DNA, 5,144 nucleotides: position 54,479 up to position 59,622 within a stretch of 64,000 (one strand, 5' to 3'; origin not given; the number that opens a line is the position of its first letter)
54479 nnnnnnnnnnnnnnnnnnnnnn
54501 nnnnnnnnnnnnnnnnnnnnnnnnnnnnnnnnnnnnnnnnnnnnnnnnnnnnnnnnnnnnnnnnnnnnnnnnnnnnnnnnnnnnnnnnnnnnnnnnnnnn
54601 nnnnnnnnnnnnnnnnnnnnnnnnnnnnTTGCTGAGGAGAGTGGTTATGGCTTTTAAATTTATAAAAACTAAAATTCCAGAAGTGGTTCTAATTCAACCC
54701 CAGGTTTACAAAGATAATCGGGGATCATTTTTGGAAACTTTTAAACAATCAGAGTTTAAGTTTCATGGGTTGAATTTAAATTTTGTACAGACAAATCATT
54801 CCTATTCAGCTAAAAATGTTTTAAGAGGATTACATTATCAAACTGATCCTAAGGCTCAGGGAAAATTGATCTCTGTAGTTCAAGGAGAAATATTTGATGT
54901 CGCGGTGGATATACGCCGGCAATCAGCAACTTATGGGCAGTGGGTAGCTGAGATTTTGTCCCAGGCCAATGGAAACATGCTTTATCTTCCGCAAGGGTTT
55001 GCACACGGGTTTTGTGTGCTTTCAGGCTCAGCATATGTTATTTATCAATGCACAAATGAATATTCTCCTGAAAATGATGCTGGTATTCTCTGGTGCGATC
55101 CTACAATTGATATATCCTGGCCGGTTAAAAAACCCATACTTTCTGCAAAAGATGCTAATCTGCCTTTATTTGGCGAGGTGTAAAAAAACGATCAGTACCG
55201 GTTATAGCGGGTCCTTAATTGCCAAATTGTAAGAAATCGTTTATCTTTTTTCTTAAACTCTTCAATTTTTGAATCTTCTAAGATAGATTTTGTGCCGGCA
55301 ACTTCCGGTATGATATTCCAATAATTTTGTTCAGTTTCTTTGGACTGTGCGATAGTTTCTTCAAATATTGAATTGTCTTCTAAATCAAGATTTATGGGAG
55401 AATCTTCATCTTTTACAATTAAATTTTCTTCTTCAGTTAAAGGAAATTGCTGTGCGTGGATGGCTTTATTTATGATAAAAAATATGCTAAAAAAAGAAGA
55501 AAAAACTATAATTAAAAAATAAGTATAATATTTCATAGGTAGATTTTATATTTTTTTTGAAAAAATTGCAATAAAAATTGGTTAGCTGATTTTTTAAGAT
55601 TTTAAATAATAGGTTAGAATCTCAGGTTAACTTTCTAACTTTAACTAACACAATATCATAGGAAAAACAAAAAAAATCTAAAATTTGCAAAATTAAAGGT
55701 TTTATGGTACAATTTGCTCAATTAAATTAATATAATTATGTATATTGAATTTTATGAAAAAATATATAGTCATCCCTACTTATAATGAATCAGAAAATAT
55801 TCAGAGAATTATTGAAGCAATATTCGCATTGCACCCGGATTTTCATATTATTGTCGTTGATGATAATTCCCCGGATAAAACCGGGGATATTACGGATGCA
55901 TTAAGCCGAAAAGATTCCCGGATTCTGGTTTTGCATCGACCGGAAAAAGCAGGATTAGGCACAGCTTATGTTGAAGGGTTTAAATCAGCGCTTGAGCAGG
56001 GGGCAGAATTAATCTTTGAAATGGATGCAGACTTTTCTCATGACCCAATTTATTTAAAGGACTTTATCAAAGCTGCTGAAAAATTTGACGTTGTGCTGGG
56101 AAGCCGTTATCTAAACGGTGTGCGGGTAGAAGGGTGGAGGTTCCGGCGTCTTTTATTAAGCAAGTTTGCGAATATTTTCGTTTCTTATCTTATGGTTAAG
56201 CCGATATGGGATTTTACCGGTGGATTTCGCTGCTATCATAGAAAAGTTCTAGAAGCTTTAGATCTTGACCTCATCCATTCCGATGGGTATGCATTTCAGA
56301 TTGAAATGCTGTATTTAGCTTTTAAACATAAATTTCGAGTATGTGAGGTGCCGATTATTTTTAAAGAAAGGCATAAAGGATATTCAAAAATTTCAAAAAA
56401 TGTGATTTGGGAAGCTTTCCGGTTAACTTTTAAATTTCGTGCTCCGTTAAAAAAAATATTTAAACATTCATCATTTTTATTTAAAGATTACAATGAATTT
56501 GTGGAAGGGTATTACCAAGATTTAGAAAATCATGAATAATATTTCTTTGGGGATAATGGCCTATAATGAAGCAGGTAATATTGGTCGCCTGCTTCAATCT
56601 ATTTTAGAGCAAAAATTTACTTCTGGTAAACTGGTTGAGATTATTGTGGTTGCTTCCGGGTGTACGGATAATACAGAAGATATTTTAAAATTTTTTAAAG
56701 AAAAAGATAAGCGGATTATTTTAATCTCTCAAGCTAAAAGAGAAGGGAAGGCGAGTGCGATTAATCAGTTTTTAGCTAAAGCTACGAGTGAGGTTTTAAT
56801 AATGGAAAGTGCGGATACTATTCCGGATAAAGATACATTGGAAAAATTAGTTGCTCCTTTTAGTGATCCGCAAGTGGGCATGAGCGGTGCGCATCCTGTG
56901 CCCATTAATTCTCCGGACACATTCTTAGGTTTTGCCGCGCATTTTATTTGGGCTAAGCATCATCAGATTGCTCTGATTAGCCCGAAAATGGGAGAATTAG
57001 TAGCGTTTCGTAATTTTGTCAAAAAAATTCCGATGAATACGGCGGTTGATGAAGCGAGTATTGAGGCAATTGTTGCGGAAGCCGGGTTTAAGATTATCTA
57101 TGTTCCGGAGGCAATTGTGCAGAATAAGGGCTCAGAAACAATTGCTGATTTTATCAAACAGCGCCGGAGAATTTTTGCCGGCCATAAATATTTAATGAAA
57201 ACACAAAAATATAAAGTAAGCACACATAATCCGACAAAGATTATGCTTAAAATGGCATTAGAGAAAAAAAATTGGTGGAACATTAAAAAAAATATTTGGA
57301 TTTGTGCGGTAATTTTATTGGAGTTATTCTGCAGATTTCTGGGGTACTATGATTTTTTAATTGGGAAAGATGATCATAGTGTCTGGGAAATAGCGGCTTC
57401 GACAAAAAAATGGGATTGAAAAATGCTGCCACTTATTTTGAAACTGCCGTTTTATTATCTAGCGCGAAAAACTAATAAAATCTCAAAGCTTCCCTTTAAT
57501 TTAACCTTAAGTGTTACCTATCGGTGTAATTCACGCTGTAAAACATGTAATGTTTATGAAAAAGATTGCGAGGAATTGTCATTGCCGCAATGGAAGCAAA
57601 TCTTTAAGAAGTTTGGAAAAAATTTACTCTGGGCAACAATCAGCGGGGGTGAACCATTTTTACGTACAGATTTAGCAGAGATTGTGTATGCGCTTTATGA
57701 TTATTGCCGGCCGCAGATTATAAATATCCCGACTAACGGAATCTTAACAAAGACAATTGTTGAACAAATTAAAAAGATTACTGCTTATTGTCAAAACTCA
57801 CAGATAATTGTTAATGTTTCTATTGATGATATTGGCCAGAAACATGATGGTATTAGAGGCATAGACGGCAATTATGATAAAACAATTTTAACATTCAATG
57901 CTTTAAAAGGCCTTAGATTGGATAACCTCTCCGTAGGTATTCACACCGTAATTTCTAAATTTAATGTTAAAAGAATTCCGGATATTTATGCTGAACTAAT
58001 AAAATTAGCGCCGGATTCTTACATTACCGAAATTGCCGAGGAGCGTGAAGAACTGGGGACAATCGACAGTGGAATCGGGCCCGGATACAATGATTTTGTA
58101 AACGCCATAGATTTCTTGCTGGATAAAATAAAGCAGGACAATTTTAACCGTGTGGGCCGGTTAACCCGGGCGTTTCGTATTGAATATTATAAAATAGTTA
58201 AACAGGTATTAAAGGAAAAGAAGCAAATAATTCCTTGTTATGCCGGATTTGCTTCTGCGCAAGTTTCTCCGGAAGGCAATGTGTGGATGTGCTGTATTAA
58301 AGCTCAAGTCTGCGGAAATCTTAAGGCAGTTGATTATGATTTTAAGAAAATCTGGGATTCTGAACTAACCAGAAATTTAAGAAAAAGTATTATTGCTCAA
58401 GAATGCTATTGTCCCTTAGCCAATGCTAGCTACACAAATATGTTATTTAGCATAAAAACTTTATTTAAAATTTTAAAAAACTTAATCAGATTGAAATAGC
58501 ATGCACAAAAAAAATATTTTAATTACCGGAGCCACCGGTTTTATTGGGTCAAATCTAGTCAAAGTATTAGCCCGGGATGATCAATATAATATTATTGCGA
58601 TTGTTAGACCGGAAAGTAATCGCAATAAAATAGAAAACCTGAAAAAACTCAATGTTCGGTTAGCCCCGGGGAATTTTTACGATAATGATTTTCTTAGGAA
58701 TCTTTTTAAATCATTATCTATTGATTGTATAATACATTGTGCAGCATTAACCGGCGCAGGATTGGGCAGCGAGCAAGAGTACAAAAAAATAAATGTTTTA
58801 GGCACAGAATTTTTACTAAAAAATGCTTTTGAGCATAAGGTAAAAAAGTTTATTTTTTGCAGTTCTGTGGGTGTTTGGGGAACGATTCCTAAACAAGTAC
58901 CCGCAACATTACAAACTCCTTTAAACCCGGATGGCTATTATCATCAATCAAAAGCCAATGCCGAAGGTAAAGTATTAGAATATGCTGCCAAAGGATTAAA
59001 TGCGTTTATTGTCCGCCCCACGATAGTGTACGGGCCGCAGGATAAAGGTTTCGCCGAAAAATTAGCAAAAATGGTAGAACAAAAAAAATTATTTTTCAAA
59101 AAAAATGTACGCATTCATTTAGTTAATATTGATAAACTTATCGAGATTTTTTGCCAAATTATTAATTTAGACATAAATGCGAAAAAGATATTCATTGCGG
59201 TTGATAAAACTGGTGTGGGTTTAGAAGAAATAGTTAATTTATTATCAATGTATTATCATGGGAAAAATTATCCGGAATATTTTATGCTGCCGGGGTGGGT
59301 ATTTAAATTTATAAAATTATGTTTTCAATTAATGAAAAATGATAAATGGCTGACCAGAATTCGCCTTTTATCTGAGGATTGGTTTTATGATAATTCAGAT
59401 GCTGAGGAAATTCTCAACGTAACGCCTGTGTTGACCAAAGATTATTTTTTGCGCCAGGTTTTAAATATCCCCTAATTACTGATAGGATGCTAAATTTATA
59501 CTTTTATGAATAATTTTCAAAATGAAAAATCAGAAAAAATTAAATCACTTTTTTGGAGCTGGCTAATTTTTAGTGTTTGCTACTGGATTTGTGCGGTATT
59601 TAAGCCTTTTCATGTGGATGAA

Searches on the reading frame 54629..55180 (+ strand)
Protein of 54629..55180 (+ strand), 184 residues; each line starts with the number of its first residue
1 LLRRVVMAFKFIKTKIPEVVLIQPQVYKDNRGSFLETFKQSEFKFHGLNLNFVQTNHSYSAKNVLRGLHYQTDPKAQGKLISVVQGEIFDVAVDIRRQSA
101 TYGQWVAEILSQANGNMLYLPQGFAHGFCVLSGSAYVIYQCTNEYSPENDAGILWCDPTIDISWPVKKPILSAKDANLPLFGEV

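Call 61: search_protein_families(library=pfam, proteins=[window:54629-55180:+], max_evalue=0.0001)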
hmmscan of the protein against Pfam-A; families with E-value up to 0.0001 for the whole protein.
window:54629-55180:+ (184 aa): 1 family
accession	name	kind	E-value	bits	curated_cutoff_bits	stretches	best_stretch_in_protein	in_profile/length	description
PF00908.23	dTDP_sugar_isom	-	4.4e-70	235.2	27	1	13-181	1-166/168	dTDP-4-dehydrorhamnose 3,5-epimerase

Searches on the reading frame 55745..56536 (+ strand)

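Call 61: search_protein_families(library=pfam, proteins=[window:55745-56536:+], max_evalue=0.0001)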
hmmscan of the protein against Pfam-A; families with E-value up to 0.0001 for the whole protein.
window:55745-56536:+ (264 aa): 2 families
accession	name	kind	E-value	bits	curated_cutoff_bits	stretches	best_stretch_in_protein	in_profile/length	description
PF00535.33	Glycos_transf_2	-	9.6e-32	110.7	23.3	1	8-171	2-166/168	Glycosyl transferase family 2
PF13641.12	Glyco_tranf_2_3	-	1.9e-06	28.5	27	1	7-124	4-126/230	Glycosyltransferase like family 2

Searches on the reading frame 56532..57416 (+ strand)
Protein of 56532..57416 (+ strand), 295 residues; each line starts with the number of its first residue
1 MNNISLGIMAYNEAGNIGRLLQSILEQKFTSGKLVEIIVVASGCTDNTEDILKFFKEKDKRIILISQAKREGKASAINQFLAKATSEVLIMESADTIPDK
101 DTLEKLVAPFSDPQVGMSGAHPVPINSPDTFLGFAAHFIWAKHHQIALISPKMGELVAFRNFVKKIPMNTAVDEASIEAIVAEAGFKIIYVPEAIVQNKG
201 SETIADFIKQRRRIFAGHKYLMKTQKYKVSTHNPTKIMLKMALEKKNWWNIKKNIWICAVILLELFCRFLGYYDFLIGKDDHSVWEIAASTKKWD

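Call 62: search_protein_families(library=pfam, proteins=[window:56532-57416:+], max_evalue=0.0001)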
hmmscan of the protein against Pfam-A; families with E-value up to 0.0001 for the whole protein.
window:56532-57416:+ (295 aa): 4 families
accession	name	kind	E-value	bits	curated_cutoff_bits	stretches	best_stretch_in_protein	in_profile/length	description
PF00535.33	Glycos_transf_2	-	8.7e-27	94.5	23.3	1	5-138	1-131/168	Glycosyl transferase family 2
PF13641.12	Glyco_tranf_2_3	-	1.6e-16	61.5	27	1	4-213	3-226/230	Glycosyltransferase like family 2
PF13632.12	Glyco_trans_2_3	-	2.6e-07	31.1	27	1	94-220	7-145/198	Glycosyl transferase family group 2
PF13506.12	Glyco_transf_21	-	4.8e-05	23.3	21.7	0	71-123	16-68/174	Glycosyl transferase family 21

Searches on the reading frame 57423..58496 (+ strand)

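Call 62: search_protein_families(library=pfam, proteins=[window:57423-58496:+], max_evalue=0.0001)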
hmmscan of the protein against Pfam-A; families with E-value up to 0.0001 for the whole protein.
window:57423-58496:+ (358 aa): 2 families
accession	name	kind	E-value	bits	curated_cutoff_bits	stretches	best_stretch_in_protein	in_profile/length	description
PF04055.27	Radical_SAM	-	2.9e-12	47.5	29.5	1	30-190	2-164/166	Radical SAM superfamily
PF13186.11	SPASM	-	4.1e-06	27.4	21.5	1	272-328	1-63/67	Iron-sulfur cluster-binding domain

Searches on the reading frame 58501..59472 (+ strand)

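Call 62: search_protein_families(library=pfam, proteins=[window:58501-59472:+], max_evalue=0.0001)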
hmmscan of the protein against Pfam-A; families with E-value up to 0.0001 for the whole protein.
window:58501-59472:+ (324 aa): 9 families
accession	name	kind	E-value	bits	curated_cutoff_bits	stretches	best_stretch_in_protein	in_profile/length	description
PF01370.27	Epimerase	-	2.5e-33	115.9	20.9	1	6-193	1-194/240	NAD dependent epimerase/dehydratase family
PF01073.25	3Beta_HSD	-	7e-25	88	22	1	7-200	1-205/280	3-beta hydroxysteroid dehydrogenase/isomerase family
PF16363.11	GDP_Man_Dehyd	-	7.3e-24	85.3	27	1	7-197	1-206/332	GDP-mannose 4,6 dehydratase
PF07993.18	NAD_binding_4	-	2.7e-21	76.3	20.1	1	8-224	1-252/258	Male sterility protein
PF04321.23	RmlD_sub_bind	-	2.4e-17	63.4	27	1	5-196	2-171/287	RmlD substrate binding domain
PF02719.21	Polysacc_synt_2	-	1.4e-13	51.1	20.2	1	6-122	1-128/293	Polysaccharide biosynthesis protein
PF13460.12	NAD_binding_10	-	5e-13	49.8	27.2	1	10-178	1-148/184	NAD(P)H-binding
PF05368.20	NmrA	-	3.4e-12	47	27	1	3-122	2-107/298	NmrA-like family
PF08659.16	KR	-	5.7e-06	26.8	22.6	1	6-127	3-142/180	KR domain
